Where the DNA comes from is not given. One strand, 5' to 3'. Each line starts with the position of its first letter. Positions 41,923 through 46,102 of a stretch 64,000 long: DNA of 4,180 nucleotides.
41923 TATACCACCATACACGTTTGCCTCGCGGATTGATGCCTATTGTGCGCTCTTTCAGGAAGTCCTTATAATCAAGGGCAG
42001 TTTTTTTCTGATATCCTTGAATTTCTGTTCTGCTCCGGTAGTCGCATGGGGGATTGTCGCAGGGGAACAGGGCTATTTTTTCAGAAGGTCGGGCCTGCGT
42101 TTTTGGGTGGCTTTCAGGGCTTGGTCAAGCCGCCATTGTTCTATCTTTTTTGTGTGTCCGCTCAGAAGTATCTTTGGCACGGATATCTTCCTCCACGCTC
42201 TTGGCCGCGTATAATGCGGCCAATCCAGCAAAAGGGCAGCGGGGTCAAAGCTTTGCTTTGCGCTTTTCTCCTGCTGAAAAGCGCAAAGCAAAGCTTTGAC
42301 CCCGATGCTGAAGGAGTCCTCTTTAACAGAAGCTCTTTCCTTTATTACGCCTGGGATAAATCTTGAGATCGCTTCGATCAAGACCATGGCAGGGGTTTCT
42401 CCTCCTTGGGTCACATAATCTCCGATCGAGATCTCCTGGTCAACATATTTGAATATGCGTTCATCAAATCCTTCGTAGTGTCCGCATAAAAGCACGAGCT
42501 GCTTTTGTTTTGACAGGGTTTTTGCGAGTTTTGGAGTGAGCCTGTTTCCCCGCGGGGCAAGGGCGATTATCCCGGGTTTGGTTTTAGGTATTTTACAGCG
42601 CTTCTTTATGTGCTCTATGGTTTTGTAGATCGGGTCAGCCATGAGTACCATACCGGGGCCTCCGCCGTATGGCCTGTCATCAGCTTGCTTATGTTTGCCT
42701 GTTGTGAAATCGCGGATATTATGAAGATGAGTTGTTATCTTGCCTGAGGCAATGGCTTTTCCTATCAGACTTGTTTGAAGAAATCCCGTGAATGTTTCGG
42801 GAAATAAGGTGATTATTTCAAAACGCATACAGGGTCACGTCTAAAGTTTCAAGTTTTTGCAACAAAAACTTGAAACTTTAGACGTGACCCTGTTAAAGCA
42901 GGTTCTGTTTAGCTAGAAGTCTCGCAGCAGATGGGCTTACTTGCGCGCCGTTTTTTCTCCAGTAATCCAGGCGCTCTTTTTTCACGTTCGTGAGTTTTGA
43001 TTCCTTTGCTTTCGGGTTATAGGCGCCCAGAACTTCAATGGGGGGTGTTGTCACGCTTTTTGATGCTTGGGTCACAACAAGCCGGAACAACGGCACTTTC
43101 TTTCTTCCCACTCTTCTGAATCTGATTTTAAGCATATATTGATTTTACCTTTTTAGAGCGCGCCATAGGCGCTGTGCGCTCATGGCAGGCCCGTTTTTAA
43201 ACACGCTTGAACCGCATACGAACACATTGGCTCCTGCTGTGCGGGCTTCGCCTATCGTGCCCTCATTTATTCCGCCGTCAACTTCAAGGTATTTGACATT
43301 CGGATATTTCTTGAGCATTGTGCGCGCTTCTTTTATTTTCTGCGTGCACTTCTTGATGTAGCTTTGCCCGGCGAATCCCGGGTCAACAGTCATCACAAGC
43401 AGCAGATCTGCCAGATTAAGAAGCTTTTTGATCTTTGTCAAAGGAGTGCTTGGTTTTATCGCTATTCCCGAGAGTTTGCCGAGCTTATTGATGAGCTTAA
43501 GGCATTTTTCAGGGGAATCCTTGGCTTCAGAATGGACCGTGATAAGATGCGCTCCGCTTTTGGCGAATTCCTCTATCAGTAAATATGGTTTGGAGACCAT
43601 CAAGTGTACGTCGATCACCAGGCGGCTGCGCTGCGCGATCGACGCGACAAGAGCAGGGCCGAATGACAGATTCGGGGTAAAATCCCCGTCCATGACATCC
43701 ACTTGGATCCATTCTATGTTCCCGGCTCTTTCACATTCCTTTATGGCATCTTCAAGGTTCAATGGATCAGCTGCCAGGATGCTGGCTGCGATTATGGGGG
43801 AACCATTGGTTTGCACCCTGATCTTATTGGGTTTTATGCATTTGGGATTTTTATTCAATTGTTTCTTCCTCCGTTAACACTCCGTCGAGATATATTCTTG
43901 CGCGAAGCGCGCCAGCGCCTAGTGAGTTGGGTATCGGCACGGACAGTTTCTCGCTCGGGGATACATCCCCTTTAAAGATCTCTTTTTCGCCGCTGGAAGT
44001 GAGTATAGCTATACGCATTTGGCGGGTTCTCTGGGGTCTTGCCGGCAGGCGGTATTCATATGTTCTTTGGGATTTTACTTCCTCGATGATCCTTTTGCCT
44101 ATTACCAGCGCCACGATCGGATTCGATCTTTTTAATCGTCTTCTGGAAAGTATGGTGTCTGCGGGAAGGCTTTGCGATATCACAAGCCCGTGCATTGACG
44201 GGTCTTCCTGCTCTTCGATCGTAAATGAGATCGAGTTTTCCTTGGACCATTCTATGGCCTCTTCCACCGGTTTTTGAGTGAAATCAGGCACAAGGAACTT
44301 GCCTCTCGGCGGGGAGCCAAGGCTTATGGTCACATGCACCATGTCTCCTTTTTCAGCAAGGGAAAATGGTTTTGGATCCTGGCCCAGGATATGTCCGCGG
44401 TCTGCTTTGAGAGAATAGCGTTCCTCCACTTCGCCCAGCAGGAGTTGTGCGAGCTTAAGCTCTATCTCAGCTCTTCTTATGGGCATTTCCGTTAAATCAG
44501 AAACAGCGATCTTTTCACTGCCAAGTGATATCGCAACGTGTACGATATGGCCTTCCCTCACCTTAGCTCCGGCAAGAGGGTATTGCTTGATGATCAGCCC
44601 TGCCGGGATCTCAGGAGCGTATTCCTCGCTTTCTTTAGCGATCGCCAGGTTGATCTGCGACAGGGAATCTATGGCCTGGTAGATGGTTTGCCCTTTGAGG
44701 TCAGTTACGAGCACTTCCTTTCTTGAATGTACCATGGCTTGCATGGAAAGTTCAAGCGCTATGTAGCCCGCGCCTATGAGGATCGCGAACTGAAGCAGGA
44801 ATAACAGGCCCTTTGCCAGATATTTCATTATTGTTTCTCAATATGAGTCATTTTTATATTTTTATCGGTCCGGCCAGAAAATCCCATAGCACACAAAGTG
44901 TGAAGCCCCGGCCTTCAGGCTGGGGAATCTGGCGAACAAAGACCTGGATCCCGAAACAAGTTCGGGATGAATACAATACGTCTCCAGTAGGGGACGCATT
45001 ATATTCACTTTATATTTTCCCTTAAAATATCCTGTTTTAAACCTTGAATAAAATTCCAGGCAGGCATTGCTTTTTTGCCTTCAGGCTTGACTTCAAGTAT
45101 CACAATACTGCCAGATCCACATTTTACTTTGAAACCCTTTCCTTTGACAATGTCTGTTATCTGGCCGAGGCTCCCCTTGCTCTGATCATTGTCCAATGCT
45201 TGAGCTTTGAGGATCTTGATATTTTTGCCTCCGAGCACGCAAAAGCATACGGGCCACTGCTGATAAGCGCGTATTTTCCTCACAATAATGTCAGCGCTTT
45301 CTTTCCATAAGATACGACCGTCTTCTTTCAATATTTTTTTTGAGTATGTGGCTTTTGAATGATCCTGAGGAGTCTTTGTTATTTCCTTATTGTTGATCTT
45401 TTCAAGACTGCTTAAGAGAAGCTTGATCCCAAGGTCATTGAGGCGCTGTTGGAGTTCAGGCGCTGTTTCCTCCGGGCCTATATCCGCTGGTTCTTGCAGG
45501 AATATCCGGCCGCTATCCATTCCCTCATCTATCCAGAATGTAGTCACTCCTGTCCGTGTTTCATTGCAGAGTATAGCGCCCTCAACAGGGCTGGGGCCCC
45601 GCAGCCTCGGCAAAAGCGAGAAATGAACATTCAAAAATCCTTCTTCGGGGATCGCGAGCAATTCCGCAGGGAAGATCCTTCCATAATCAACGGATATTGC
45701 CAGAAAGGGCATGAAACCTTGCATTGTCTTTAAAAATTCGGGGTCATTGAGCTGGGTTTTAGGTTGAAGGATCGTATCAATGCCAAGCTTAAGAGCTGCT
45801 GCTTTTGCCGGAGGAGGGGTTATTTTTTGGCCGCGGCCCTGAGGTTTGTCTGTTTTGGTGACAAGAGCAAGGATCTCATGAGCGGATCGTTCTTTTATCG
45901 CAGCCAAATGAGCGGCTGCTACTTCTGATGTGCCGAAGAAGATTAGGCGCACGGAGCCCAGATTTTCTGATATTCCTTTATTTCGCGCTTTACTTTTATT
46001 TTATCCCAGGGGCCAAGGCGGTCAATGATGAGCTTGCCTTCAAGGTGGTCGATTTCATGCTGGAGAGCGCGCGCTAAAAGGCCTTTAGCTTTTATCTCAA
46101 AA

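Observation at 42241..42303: Perfect 63-bp palindrome inserted in frame in the interdomain linker of essential trmD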

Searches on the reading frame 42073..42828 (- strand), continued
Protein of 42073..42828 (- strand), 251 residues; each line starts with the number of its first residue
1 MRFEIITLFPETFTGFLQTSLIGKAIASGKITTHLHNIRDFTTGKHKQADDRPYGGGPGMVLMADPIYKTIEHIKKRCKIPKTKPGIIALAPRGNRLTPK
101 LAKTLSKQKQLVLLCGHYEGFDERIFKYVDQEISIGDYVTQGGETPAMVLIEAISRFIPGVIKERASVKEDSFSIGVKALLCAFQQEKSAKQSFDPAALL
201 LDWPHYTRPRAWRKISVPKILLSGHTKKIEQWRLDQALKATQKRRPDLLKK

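Call 35: find_encoding_contigs(protein=P0002, flank=3000, max_places=2)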
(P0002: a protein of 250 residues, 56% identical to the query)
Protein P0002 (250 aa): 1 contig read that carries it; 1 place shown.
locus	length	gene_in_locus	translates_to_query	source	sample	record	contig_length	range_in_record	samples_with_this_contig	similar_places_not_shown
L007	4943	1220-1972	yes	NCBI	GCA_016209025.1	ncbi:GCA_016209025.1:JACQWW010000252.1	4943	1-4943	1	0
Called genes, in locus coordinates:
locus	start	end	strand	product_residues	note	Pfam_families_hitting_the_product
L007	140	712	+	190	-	PF00834:Ribul_P_3_epim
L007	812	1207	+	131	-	PF00886:Ribosomal_S16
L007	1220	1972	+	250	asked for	PF01746:tRNA_m1G_MT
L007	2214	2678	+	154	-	PF01245:Ribosomal_L19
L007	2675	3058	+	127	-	PF02021:UPF0102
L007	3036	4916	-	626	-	PF01564:Spermine_synth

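Call 36: find_encoding_contigs(protein=P0117, flank=2000, max_places=2)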
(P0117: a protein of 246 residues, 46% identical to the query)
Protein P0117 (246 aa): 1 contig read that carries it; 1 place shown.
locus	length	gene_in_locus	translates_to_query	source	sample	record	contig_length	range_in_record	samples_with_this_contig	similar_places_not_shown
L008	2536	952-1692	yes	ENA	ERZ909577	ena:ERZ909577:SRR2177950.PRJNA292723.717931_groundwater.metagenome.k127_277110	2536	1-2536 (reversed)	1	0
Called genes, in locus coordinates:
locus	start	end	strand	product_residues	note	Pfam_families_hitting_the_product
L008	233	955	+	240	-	PF00589:Phage_integrase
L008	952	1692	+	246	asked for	PF01746:tRNA_m1G_MT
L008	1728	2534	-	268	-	?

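Call 39: find_encoding_contigs(protein=P0051, flank=2000, max_places=2)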
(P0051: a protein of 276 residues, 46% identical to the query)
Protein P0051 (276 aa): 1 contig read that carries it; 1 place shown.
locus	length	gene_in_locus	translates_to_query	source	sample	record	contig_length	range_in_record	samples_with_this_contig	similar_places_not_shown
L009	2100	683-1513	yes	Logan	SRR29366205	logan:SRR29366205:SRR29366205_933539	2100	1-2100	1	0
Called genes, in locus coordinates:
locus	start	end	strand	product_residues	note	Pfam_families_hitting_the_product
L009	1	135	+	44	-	?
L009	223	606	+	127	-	PF13083:KH_KhpA-B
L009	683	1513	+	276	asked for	PF01746:tRNA_m1G_MT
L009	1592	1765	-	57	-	-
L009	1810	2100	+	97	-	?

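Call 40: find_encoding_contigs(protein=P0080, flank=2000, max_places=2)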
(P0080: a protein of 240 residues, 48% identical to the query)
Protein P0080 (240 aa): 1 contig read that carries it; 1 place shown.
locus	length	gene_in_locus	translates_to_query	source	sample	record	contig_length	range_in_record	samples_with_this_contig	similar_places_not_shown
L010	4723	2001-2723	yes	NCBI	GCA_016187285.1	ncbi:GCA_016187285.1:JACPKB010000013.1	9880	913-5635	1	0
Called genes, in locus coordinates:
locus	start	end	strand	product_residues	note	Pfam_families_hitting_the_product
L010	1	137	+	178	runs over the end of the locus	PF01327:Pep_deformylase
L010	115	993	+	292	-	PF00551:Formyl_trans_N, PF02911:Formyl_trans_C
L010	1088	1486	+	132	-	PF00886:Ribosomal_S16 (faint)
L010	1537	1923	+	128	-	PF13083:KH_KhpA-B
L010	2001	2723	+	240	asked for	PF01746:tRNA_m1G_MT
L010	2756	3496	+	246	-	PF01386:Ribosomal_L25p, PF14693:Ribosomal_TL5_C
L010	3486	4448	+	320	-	-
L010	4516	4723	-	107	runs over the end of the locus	-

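Call 41: find_encoding_contigs(protein=P0115, flank=2000, max_places=2)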
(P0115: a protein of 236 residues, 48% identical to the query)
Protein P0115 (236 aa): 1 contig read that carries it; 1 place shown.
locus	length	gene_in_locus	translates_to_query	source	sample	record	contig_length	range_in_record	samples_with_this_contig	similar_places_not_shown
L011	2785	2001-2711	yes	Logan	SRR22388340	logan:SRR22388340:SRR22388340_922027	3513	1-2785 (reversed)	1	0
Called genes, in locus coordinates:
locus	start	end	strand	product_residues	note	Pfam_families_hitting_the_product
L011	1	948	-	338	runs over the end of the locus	PF01041:DegT_DnrJ_EryC1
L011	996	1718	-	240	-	PF02585:PIG-L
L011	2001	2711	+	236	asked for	PF01746:tRNA_m1G_MT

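Call 42: predict_structure(alignment_id=A2)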
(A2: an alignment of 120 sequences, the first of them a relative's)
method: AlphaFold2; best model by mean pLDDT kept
length: 251 residues; sequences in the alignment: 120
mean_pLDDT: 92.2   pTM: 0.87
mean pLDDT of the five models: 92.2, 92.0, 89.7, 88.6, 87.6
residues with pLDDT >= 90: 197; 70-90: 44; 50-70: 8; < 50: 2
segments of 3 or more residues with pLDDT < 50: none
pLDDT, mean of each block of 10 residues (from residue 1): 97 97 97 98 96 92 97 90 83 94 95 93 96 94 96 96 89 87 64 79 96 98 95 95 93 57
secondary structure, 60 per line:
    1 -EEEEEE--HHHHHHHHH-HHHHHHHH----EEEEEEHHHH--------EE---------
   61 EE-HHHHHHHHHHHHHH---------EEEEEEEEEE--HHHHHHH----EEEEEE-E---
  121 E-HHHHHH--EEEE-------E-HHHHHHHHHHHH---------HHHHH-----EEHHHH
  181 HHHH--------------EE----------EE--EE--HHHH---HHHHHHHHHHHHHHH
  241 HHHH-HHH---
elements in order: E2-7 H10-18 H20-27 E32-37 H38-41 H64-77 E87-96 H99-105 E110-115 H123-128 E131-134 H144-155 H165-169 H177-184 H219-222 H226-244
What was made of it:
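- The insert is modelled as a helix at 177-184 followed by coil; the 10-residue blocks that cover it average pLDDT 87, 64 and 79 (call 42).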

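Call 47: list_cluster_members(proteins=[P0001])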
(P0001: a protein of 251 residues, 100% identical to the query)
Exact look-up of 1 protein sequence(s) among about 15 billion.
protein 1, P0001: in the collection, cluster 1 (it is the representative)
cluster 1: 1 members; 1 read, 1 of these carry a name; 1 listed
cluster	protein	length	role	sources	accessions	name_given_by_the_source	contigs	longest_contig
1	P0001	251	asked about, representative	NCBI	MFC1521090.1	tRNA (guanosine(37)-N1)-methyltransferase TrmD [Elusimicrobiota bacterium]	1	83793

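Call 79: fold_search(model_id=the predicted structure, library=pdb)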
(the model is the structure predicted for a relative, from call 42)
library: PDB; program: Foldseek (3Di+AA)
matches with E <= 10: 454; with E <= 0.001: 166
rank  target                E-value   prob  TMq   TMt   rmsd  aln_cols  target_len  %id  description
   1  4yvi_B                1.1e-26  1.00  0.84  0.84   2.0       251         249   41  Crystal Structure of H. influenzae TrmD in complex with sinefungin and tRNA (released 2015-07-15)
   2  4yqb                  2.6e-26  1.00  0.81  0.84   2.3       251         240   40  Crystal structure of TrmD, a M1G37 tRNA Methyltransferase with SAM-competitive compounds (released 2016-03-16)
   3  4ypz                  3.8e-26  1.00  0.81  0.86   1.5       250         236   40  Crystal structure of TrmD, a M1G37 tRNA Methyltransferase with SAM-competitive compounds (released 2016-03-16)
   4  4yq4                  4.1e-26  1.00  0.82  0.85   2.0       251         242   40  Crystal structure of TrmD, a M1G37 tRNA Methyltransferase with SAM-competitive compounds (released 2016-03-16)
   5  4yq8                  4.9e-26  1.00  0.80  0.83   4.3       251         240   39  Crystal structure of TrmD, a M1G37 tRNA Methyltransferase with SAM-competitive compounds (released 2016-03-16)
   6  6afk_B                5.3e-26  1.00  0.83  0.85   1.9       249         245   37  Crystal structure of TrmD from Pseudomonas aeruginosa in complex with active-site inhibitor (released 2019-08-14)
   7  8apt                  6.8e-26  1.00  0.81  0.82   2.7       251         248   39  Crystal Structure of H. influenzae TrmD in complex with Compound 13 (released 2023-06-14)
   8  8apw                  8.8e-26  1.00  0.81  0.81   3.3       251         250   41  Crystal Structure of H. influenzae TrmD in complex with Compound 30 (released 2023-06-14)
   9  1uam                  1.0e-25  1.00  0.83  0.83   2.1       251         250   41  Crystal structure of tRNA(m1G37)methyltransferase: Insight into tRNA recognition (released 2003-06-17)
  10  4yq9                  1.2e-25  1.00  0.81  0.83   2.3       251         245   40  Crystal structure of TrmD, a M1G37 tRNA Methyltransferase with SAM-competitive compounds (released 2016-03-16)
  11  4yq6                  1.3e-25  1.00  0.81  0.85   1.8       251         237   39  Crystal structure of TrmD, a M1G37 tRNA Methyltransferase with SAM-competitive compounds (released 2016-03-16)
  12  4yqa                  1.3e-25  1.00  0.81  0.85   1.8       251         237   39  Crystal structure of TrmD, a M1G37 tRNA Methyltransferase with SAM-competitive compounds (released 2016-03-16)
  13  4mcd                  1.4e-25  1.00  0.81  0.85   2.0       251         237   39  hinTrmD in complex with 5-PHENYLTHIENO[2,3-D]PYRIMIDIN-4(3H)-ONE (released 2013-09-25)
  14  4ypy                  1.5e-25  1.00  0.81  0.85   2.0       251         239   39  Crystal structure of TrmD, a M1G37 tRNA Methyltransferase with SAM-competitive compounds (released 2016-03-16)
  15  4ypx                  1.6e-25  1.00  0.81  0.84   2.1       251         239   39  Crystal structure of TrmD, a M1G37 tRNA Methyltransferase with SAM-competitive compounds (released 2016-03-16)
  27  4mcb_B                4.1e-25  1.00  0.81  0.83   2.8       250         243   40  H.influenzae TrmD in complex with N-(4-{[(1H-IMIDAZOL-2-YLMETHYL)AMINO]METHYL}BENZYL)-4-OXO-3,4-DIHYDROTHIENO[2,3-D]PY (released 2013-09-04)
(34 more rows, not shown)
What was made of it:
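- On TrmD (tRNA m1G37 methyltransferase; PF01746 / TIGR00088): AlphaFold model: TM 0.84 to 4yvi_B (calls 42, 79).
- TM-score is 0.84 to the tRNA-bound TrmD structure 4yvi_B (call 79).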

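Call 81: find_encoding_contigs(protein=P0005, flank=10000, max_places=2)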
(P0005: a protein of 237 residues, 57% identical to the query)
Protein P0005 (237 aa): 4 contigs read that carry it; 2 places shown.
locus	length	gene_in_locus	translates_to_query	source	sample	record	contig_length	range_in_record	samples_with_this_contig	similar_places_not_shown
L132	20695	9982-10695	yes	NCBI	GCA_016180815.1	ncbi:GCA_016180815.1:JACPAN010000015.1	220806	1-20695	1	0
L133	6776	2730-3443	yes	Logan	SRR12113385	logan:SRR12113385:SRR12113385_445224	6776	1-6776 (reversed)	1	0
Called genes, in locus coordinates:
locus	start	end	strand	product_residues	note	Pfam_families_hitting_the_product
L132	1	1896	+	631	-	PF00041:fn3 (faint), PF13585:CHU_C (weak), PF13860:FlgD_ig (weak)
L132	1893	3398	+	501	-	PF13729:TraF_2 (faint), PF01476:LysM (weak)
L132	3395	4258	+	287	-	PF00512:HisKA (weak), PF02518:HATPase_c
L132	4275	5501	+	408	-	PF00072:Response_reg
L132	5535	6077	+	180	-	PF01327:Pep_deformylase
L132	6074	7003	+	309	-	PF00551:Formyl_trans_N, PF02911:Formyl_trans_C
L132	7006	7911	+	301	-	PF01435:Peptidase_M48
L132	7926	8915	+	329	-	PF03793:PASTA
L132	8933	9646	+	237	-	PF00834:Ribul_P_3_epim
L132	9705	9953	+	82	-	PF00886:Ribosomal_S16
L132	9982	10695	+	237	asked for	PF01746:tRNA_m1G_MT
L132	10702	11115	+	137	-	PF01245:Ribosomal_L19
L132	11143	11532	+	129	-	PF08378:NERD (weak), PF02021:UPF0102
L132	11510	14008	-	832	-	PF01564:Spermine_synth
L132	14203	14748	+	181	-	PF02082:Rrf2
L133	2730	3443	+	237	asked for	PF01746:tRNA_m1G_MT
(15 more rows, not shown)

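Call 82: find_encoding_contigs(protein=P0003, flank=10000, max_places=1)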
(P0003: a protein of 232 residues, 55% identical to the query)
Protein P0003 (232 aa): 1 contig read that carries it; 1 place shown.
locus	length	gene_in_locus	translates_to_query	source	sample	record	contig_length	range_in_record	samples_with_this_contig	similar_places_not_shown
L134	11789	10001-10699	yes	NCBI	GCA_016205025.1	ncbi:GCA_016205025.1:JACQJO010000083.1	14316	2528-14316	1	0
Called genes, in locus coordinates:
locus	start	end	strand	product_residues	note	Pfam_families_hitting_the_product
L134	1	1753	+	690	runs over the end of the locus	PF17764:PriA_3primeBD, PF00270:DEAD, PF04851:ResIII, PF00271:Helicase_C (weak), PF18074:PriA_C (weak)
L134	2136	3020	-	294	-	PF02775:TPP_enzyme_C, PF12367:PFO_beta_C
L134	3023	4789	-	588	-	PF01558:POR, PF01855:POR_N, PF17147:PFOR_II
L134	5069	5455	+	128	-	PF00293:NUDIX, PF14815:NUDIX_4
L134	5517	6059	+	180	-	PF01327:Pep_deformylase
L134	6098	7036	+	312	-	PF00551:Formyl_trans_N, PF02911:Formyl_trans_C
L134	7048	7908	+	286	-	PF01435:Peptidase_M48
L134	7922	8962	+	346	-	PF03793:PASTA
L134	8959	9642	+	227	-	PF00834:Ribul_P_3_epim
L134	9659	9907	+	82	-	PF00886:Ribosomal_S16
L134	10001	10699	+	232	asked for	PF01746:tRNA_m1G_MT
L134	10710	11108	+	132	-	PF01245:Ribosomal_L19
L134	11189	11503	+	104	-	PF02021:UPF0102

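Call 83: find_encoding_contigs(protein=P0004, flank=10000, max_places=1)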
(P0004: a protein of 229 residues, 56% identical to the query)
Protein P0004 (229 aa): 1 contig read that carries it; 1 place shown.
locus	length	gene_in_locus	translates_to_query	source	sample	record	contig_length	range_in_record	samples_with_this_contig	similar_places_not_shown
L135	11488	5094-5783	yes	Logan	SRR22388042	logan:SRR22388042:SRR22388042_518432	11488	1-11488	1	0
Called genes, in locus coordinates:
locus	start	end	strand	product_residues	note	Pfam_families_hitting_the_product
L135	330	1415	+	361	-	PF16485:PLN_propep (weak), PF01447:Peptidase_M4, PF02868:Peptidase_M4_C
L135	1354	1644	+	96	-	PF20242:Emfourin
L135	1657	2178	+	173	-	PF01327:Pep_deformylase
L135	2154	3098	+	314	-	PF00551:Formyl_trans_N, PF02911:Formyl_trans_C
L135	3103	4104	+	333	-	PF03793:PASTA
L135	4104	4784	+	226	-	PF00834:Ribul_P_3_epim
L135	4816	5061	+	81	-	PF00886:Ribosomal_S16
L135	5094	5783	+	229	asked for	PF01746:tRNA_m1G_MT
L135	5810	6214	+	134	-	PF01245:Ribosomal_L19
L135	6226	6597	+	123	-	PF08378:NERD (weak), PF02021:UPF0102, PF01939:NucS_C (weak)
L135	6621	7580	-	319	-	PF03486:HI0933_like (faint), PF07992:Pyr_redox_2, PF01266:DAO (faint), PF13738:Pyr_redox_3, PF00070:Pyr_redox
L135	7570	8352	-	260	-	PF03009:GDPD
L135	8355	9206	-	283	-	PF02811:PHP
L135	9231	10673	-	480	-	PF10150:RNase_E_G, PF20833:RNase_E_G_Thio (weak)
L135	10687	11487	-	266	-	?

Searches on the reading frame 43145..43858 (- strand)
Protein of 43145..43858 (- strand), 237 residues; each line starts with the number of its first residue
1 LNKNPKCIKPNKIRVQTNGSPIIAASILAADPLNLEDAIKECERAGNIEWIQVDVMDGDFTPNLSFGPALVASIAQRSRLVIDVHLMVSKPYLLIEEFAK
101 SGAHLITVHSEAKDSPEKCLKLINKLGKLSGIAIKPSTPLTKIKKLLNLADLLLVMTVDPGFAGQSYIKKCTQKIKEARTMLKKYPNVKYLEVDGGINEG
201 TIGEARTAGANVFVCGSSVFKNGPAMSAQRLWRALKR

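Call 29: search_protein_families(library=pfam, proteins=[window:43145-43858:-], max_evalue=0.01)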
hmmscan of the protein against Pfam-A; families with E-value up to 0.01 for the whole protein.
window:43145-43858:- (237 aa): 2 families
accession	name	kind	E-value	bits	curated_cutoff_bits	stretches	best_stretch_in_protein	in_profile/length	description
PF00834.25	Ribul_P_3_epim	-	4.1e-63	212.8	21.1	1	23-220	2-198/198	Ribulose-phosphate 3 epimerase family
PF00215.30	OMPdecase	-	0.00073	19.9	27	1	88-224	67-213/221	Orotidine 5'-phosphate decarboxylase / HUMPS family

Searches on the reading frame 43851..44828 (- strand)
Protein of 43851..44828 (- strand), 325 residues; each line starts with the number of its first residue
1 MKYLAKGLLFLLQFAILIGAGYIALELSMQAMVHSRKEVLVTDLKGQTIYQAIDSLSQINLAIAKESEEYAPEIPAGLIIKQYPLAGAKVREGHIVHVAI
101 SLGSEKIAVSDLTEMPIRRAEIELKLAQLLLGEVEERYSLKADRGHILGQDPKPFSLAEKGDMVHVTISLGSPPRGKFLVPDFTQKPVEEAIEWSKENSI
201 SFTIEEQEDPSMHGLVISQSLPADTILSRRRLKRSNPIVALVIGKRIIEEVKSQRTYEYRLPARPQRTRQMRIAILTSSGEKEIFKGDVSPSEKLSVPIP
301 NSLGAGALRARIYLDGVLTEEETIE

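Call 29: search_protein_families(library=pfam, proteins=[window:43851-44828:-], max_evalue=0.01)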
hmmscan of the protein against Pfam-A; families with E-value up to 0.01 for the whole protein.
window:43851-44828:- (325 aa): 1 family
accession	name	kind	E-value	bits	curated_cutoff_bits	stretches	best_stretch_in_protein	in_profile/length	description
PF03793.24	PASTA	-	7.6e-25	87.1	23.2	3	40-98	2-60/64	PASTA domain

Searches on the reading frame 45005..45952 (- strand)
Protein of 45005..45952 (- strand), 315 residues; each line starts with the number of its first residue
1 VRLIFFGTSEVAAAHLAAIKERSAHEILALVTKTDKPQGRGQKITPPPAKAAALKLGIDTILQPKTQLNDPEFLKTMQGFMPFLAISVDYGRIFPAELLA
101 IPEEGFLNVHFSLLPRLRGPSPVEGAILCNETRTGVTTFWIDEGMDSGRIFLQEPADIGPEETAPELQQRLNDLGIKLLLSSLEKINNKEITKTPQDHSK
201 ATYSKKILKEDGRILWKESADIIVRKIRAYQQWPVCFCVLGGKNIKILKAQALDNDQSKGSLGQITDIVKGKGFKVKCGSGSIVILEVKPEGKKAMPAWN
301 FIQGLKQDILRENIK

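Call 29: search_protein_families(library=pfam, proteins=[window:45005-45952:-], max_evalue=0.01)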
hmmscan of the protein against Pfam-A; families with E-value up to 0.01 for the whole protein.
window:45005-45952:- (315 aa): 2 families
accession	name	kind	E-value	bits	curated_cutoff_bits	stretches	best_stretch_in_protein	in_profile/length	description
PF00551.24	Formyl_trans_N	-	2.4e-32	112.6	26.1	1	1-181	1-179/181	Formyl transferase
PF02911.23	Formyl_trans_C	-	6.7e-27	94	21.1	1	206-305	1-99/100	Formyl transferase, C-terminal domain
